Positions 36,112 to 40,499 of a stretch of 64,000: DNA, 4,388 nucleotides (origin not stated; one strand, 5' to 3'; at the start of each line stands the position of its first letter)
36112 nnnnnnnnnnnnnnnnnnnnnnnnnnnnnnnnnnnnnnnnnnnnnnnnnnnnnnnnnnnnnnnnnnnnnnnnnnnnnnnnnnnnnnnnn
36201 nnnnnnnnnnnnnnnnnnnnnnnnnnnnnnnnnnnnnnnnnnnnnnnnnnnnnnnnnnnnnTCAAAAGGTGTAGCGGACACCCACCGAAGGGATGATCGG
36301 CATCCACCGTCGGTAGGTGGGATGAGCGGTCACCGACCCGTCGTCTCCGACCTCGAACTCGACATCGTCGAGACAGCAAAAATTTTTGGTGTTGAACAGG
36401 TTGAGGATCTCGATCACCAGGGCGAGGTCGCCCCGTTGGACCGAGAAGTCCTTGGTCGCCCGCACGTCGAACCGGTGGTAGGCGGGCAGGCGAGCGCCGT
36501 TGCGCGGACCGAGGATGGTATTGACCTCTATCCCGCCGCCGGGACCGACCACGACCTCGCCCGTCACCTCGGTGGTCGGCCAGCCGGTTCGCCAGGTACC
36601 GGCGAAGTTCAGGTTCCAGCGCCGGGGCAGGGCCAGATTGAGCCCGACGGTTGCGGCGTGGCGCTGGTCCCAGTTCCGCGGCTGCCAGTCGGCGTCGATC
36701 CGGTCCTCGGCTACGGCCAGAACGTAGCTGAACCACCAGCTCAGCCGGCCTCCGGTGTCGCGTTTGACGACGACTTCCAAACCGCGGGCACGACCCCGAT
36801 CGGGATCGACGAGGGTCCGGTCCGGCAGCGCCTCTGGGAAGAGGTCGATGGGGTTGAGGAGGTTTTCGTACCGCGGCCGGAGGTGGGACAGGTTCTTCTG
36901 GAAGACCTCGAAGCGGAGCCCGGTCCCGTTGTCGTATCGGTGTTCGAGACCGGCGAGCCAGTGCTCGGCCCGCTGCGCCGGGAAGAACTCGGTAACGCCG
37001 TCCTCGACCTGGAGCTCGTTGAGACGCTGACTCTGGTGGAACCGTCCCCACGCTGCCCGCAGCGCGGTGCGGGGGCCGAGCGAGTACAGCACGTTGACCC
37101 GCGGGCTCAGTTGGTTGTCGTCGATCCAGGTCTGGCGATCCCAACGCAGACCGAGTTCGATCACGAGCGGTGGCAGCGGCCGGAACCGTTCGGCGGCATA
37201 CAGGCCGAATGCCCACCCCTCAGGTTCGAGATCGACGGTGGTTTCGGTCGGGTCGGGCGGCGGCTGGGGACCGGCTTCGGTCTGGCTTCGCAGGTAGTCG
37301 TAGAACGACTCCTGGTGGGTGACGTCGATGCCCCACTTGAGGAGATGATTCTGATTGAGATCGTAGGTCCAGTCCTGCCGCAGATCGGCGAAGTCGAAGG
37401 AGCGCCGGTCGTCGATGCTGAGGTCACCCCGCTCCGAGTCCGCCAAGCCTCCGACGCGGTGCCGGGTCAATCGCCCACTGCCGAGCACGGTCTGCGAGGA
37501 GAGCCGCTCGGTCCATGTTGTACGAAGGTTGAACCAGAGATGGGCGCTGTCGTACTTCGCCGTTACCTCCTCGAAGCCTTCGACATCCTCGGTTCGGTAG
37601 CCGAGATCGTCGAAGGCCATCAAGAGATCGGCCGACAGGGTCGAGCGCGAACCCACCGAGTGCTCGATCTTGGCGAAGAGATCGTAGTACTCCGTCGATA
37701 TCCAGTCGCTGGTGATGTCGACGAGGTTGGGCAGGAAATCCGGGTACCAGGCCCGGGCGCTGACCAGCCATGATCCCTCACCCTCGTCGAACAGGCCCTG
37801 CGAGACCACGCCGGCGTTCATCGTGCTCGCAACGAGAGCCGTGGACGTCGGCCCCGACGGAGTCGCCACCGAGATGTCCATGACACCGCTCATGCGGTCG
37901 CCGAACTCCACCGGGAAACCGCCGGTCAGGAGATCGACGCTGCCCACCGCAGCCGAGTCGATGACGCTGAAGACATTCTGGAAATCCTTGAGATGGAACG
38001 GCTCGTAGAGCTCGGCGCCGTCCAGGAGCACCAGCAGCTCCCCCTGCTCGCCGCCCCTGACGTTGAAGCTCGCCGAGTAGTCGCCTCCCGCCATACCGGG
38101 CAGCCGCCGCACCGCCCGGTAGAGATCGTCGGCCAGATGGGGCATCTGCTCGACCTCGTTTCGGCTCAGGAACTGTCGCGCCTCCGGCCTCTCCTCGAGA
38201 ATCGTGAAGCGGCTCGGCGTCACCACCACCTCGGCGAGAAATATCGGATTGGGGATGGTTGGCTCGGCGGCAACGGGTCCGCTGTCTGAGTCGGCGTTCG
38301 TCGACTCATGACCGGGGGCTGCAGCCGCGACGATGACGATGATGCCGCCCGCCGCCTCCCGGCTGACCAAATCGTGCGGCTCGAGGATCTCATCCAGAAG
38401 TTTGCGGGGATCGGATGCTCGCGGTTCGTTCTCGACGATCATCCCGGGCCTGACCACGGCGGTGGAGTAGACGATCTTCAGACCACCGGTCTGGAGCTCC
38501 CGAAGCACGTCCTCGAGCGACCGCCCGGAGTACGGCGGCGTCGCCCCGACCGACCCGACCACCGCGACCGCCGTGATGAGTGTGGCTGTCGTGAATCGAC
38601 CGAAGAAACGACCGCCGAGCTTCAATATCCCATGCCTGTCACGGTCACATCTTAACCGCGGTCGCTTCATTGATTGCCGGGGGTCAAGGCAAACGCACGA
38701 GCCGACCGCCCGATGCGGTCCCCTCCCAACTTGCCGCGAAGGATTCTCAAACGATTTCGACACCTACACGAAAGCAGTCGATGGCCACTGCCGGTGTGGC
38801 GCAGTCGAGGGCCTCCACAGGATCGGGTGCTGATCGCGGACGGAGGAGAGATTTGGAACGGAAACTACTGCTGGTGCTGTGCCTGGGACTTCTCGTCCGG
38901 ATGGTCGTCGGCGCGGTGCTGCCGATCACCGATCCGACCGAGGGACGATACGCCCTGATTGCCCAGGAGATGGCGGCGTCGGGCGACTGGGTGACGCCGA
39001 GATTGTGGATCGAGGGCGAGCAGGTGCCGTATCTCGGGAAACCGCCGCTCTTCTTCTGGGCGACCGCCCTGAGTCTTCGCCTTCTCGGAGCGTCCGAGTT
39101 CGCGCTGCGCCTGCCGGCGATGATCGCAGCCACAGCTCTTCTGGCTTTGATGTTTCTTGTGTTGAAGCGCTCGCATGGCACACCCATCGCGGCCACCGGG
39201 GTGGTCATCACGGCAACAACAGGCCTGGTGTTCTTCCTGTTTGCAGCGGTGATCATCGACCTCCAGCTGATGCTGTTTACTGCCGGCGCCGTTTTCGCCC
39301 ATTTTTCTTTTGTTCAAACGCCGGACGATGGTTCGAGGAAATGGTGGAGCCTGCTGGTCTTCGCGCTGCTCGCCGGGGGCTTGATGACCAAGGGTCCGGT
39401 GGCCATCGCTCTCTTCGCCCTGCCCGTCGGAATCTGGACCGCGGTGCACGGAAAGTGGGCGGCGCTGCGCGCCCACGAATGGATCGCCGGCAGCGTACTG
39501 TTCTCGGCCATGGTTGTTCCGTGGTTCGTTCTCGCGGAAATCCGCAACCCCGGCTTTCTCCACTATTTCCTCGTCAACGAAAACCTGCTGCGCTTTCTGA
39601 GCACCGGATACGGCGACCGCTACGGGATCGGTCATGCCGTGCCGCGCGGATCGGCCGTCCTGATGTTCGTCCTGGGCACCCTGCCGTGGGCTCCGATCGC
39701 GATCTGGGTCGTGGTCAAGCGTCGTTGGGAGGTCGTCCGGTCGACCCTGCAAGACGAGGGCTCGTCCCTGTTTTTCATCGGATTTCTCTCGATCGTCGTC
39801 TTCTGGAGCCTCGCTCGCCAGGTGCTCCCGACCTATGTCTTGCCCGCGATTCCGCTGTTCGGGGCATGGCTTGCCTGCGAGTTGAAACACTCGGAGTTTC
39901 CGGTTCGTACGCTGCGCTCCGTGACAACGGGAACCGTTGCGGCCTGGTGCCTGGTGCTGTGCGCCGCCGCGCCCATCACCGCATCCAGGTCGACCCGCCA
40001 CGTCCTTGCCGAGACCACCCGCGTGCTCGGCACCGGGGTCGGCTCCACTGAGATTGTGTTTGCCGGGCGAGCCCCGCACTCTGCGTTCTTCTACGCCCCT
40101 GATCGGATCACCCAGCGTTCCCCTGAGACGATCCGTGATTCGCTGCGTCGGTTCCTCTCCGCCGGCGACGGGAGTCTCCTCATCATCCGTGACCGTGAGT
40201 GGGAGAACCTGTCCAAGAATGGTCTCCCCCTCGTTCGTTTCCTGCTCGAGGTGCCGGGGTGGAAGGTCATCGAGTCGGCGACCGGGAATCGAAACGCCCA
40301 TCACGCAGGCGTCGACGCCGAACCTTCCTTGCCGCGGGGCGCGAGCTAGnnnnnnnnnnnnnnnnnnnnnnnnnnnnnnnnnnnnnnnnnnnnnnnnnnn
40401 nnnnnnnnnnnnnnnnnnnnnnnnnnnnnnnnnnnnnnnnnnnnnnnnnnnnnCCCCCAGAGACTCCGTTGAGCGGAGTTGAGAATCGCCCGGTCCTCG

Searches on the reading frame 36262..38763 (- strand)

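Call 67: search_protein_families(library=pfam, proteins=[window:36262-38763:-], max_evalue=0.00001)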
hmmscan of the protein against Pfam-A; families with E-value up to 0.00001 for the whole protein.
window:36262-38763:- (833 aa): 3 families
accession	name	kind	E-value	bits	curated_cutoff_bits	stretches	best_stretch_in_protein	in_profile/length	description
PF00593.30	TonB_dep_Rec_b-barrel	-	1e-19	72.2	27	1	400-789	54-436/436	TonB dependent receptor-like, beta-barrel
PF25183.1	OMP_b-brl_4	-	2.9e-11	43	30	0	753-795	767-811/838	Outer membrane beta barrel domain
PF07715.20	Plug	-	2.4e-09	38.1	23.9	1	191-291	4-103/107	TonB-dependent Receptor Plug Domain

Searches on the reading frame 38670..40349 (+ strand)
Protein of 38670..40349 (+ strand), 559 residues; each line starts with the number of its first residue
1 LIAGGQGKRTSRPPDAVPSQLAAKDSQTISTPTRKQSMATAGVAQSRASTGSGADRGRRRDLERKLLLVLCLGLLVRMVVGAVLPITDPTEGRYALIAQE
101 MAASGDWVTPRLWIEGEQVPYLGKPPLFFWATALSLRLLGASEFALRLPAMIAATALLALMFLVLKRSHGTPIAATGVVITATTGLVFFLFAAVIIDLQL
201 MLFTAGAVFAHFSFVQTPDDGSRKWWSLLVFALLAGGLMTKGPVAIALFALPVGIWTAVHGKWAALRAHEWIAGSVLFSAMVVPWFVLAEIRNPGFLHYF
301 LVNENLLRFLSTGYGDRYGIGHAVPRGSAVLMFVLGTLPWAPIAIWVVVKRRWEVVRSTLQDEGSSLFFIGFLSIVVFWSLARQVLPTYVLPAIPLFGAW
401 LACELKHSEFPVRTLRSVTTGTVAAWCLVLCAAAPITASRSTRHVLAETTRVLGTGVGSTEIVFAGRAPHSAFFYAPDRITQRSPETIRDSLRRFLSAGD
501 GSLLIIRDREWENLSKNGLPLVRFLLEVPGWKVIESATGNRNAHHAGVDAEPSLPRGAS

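Call 67: search_protein_families(library=pfam, proteins=[window:38670-40349:+], max_evalue=0.00001)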
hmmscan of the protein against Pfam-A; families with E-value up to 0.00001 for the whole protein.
window:38670-40349:+ (559 aa): 2 families
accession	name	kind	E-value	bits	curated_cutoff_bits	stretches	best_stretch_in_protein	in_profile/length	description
PF02366.24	PMT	-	6e-16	59.2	22.7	1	90-300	31-245/245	Dolichyl-phosphate-mannose-protein mannosyltransferase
PF13231.12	PMT_2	-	1.3e-15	58.4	26.1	1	124-286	2-158/160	Dolichyl-phosphate-mannose-protein mannosyltransferase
